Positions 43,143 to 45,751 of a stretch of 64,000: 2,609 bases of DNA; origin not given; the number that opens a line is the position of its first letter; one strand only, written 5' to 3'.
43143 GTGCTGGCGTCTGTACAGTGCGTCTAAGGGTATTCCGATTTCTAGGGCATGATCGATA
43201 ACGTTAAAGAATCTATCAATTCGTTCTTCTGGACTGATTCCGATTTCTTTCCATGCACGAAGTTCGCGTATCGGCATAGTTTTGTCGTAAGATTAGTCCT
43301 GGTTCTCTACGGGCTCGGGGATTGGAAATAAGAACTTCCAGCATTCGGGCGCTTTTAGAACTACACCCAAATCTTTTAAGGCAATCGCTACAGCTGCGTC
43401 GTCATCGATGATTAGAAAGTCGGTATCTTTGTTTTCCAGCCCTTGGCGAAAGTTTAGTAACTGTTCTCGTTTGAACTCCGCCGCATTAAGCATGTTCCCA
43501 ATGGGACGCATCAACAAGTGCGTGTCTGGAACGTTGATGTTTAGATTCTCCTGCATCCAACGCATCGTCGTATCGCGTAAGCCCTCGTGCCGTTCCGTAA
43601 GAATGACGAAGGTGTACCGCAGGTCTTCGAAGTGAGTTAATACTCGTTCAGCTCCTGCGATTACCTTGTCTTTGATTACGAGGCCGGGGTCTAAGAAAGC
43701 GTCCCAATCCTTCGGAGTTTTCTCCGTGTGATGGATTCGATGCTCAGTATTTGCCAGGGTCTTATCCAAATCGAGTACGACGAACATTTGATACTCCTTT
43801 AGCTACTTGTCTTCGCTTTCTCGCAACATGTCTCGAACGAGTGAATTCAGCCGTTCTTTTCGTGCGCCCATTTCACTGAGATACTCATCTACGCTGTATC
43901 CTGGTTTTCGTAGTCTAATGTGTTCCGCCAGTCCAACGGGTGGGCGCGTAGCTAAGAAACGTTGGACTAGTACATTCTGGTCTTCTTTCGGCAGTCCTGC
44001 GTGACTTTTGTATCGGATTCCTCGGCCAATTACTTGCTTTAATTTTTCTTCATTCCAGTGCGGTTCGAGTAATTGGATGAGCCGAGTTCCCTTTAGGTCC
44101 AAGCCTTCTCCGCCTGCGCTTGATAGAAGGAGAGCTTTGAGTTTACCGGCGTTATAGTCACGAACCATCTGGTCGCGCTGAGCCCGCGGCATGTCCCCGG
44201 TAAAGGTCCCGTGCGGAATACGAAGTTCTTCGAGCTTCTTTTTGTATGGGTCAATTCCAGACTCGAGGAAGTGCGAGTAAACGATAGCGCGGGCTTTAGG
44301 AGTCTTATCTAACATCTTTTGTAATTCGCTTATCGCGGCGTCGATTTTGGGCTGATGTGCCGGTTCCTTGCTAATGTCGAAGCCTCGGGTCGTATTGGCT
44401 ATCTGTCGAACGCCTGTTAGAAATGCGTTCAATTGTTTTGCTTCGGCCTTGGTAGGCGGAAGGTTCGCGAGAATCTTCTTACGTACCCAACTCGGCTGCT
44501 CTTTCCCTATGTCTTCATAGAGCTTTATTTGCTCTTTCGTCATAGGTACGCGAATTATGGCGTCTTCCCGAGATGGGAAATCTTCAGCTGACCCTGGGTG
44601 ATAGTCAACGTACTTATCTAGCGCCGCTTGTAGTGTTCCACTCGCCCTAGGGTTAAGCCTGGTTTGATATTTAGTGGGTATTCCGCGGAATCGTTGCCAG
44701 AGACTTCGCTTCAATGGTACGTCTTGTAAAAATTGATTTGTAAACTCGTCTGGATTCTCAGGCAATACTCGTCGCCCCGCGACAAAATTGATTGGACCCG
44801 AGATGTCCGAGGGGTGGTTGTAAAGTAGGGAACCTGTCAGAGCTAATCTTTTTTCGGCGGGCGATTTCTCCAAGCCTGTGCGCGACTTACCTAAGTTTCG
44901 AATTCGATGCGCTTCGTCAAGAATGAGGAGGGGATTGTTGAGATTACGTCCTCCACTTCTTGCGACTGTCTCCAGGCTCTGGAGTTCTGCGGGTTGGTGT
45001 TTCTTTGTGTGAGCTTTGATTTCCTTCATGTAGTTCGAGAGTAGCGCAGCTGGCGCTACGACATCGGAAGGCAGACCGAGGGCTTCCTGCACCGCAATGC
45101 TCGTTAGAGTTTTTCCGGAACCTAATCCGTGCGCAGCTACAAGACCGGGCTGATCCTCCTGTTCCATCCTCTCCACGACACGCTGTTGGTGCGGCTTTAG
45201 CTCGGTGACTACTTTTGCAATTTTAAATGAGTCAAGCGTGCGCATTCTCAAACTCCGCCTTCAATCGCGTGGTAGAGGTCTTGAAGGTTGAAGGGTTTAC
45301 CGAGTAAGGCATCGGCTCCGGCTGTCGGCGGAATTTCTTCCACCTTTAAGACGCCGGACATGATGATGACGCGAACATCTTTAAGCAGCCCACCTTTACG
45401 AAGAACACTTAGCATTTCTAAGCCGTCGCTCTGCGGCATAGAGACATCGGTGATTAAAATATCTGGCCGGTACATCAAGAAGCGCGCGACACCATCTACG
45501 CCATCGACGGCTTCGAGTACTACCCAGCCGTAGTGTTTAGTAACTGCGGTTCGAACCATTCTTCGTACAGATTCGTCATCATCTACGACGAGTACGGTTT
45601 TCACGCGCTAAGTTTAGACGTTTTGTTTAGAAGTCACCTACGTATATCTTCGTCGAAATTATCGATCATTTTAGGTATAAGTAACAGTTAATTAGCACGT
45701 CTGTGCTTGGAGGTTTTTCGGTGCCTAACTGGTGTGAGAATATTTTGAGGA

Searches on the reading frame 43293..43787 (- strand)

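Call 24: search_protein_families(library=pfam, proteins=[window:43293-43784:-], max_evalue=0.01)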
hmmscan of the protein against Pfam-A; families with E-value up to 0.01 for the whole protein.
window:43293-43784:- (163 aa): 3 families
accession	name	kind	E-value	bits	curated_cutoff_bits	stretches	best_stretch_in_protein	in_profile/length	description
PF25109.1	HAD_PNKP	-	2.4e-05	24.9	27.6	1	2-141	4-133/143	Polynucleotide kinase PNKP phosphatase domain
PF24694.1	LNS2_PITM1-3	-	0.00024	21.6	27.7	1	37-109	18-86/124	PITM 1-3, LNS2 domain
PF03767.20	Acid_phosphat_B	-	0.002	18.1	27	1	2-108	80-187/230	HAD superfamily, subfamily IIIB (Acid phosphatase)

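Call 51: search_protein_families(library=phrogs, proteins=[window:43293-43784:-], max_evalue=0.00001)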
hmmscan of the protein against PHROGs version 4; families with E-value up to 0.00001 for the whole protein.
window:43293-43784:- (163 aa): 2 families
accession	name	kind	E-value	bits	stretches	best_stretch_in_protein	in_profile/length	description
phrog_415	-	other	2.2e-20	74.3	1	2-141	24-159/218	polynucleotide kinase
phrog_505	-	other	2.5e-08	34.8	1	2-141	164-285/295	polynucleotide kinase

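Call 77: search_protein_families(library=ncbifam, proteins=[window:43296-43787:-], max_evalue=0.01)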
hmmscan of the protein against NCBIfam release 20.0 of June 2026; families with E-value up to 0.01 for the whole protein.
window:43296-43787:- (164 aa): 1 family
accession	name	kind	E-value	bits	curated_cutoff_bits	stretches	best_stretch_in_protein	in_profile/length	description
TIGR01533.1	lipo_e_P4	equivalog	0.0018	17.6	216.05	1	3-92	85-176/273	5'-nucleotidase, lipoprotein e(P4) family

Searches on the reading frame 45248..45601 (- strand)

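Call 51: search_protein_families(library=phrogs, proteins=[window:45248-45601:-], max_evalue=0.00001)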
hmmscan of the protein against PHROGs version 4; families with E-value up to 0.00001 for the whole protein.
window:45248-45601:- (117 aa): 4 families
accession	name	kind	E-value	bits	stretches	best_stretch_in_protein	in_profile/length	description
phrog_731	-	unknown function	2.3e-16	60.8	1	2-114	3-114/227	-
phrog_5982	-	unknown function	7.7e-16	58.1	1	1-114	869-982/1030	-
phrog_20458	-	unknown function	3.1e-12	46.6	1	2-116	699-816/829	-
phrog_37855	-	unknown function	4.5e-09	36.7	1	3-114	8-125/278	-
